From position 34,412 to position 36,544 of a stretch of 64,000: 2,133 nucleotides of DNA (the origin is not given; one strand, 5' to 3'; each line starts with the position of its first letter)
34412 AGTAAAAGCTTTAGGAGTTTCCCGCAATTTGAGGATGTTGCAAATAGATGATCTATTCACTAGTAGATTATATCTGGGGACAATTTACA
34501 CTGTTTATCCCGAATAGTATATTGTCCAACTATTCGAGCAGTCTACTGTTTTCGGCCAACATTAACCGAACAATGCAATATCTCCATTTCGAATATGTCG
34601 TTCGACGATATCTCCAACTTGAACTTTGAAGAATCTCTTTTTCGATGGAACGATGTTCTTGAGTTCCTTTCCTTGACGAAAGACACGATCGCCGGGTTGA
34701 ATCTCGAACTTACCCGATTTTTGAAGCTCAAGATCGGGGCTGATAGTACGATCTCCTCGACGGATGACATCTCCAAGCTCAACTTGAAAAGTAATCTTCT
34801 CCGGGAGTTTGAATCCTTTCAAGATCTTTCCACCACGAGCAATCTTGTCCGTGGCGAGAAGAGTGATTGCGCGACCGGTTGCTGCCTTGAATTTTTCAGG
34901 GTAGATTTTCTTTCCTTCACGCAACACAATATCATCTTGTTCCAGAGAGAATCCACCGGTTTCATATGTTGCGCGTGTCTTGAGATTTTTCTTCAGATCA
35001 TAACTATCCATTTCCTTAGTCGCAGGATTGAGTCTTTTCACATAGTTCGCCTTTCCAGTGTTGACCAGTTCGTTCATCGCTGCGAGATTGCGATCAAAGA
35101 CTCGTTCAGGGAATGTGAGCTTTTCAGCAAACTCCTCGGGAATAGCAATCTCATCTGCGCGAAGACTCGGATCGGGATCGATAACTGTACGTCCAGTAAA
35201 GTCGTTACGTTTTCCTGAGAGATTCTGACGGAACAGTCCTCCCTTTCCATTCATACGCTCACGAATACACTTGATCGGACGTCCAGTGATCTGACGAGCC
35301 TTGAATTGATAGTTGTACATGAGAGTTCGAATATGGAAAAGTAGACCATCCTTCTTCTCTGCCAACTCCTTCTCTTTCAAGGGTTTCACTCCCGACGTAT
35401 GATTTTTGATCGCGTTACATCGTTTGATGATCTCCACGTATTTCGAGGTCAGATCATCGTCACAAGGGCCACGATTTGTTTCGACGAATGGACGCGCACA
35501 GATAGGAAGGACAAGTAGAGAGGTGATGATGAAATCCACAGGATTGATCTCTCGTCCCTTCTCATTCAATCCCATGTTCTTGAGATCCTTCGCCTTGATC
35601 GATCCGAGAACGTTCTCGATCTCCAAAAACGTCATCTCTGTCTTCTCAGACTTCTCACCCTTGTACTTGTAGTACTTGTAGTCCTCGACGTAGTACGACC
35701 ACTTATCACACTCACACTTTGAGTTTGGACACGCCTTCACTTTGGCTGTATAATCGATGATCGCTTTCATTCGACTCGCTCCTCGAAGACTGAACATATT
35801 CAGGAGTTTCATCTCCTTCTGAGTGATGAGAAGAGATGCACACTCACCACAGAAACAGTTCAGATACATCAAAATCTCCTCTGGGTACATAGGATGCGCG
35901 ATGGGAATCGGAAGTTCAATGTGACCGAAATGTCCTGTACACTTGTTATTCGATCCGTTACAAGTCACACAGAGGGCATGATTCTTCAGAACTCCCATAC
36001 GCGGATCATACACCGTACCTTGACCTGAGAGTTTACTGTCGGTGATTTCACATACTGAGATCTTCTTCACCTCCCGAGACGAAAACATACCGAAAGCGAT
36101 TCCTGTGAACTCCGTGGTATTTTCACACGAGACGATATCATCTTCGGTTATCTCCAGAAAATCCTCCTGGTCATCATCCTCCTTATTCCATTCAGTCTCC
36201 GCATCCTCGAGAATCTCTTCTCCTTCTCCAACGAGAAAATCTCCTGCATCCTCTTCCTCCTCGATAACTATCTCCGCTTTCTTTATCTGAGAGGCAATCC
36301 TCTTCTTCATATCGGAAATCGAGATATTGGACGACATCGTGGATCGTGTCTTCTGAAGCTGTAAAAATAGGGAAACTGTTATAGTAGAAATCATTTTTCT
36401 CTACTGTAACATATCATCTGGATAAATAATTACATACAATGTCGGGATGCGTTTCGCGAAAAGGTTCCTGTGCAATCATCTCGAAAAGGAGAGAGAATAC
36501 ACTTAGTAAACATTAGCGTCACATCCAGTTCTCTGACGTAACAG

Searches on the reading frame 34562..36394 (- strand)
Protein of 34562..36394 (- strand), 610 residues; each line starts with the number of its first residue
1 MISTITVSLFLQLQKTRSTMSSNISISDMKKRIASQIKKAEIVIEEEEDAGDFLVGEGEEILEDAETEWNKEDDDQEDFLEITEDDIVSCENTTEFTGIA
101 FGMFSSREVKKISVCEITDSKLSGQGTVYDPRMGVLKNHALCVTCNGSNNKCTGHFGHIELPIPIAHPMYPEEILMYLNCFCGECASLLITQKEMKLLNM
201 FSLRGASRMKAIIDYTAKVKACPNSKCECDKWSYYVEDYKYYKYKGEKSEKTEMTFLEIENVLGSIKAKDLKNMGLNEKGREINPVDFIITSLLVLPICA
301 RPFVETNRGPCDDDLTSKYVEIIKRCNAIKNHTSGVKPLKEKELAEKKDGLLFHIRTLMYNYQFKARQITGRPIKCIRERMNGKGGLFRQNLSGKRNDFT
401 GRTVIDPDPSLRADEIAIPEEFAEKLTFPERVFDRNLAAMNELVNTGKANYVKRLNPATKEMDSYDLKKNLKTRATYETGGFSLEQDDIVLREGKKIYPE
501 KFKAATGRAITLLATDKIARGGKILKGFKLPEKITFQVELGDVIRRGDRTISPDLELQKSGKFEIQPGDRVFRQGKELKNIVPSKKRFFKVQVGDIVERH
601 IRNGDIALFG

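Call 72: search_protein_families(library=pfam, proteins=[window:34562-36394:-], max_evalue=0.00001)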
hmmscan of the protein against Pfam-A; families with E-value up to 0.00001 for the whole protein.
window:34562-36394:- (610 aa): 2 families
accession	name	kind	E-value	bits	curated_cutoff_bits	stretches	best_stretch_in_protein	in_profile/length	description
PF04997.17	RNA_pol_Rpb1_1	-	3.1e-54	184.9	39.7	1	95-392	3-312/312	RNA polymerase Rpb1, domain 1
PF00623.25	RNA_pol_Rpb1_2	-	8.4e-18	65.6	25.3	1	394-468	1-75/166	RNA polymerase Rpb1, domain 2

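Call 73: find_homologous_proteins(query=window:34562-36394:-, max_evalue=1e-20)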
Query window:34562-36394:- (610 aa): 584 proteins with E <= 1e-20 among 8000 candidates; the best 120 are listed.
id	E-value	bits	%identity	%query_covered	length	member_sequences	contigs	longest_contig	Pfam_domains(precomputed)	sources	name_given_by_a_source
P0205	0.0e+0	1118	85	92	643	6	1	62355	PF00623.26,PF04997.18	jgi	-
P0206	0.0e+0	1069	80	95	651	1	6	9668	PF00623.26,PF04997.18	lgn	-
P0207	0.0e+0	1032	80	88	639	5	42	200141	PF00623.26,PF04997.18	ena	-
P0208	9.6e-270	914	84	78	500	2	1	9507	PF00623.26,PF04997.18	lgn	-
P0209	2.0e-206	705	62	88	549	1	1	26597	PF00623.26,PF04997.18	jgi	jgi:DNA-directed RNA polymerase beta' subunit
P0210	5.9e-202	690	60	88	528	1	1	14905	PF00623.26,PF04997.18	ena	-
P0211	2.1e-201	688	59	87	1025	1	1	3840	PF04998.23,PF00623.26,PF04983.24,PF05000.23,PF04997.18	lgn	-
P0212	1.7e-200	685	59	88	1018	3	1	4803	PF04998.23,PF00623.26,PF04983.24,PF05000.23,PF04997.18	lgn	-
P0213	3.7e-194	664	58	88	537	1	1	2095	PF00623.26,PF04997.18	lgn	-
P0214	5.3e-193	661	58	88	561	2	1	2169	PF00623.26,PF04997.18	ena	-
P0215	3.2e-192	658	56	88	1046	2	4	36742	PF04998.23,PF00623.26,PF04983.24,PF05000.23,PF04997.18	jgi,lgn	jgi:DNA-directed RNA polymerase beta' subunit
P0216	1.3e-184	633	55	87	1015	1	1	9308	PF04998.23,PF00623.26,PF04983.24,PF05000.23,PF04997.18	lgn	-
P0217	5.6e-181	621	54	88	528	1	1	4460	PF00623.26,PF04997.18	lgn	-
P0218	6.7e-170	584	54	87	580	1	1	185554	PF00623.26,PF04997.18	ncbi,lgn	-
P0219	7.4e-160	551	49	87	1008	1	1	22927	PF04998.23,PF00623.26,PF04983.24,PF05000.23,PF04997.18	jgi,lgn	jgi:DNA-directed RNA polymerase beta' subunit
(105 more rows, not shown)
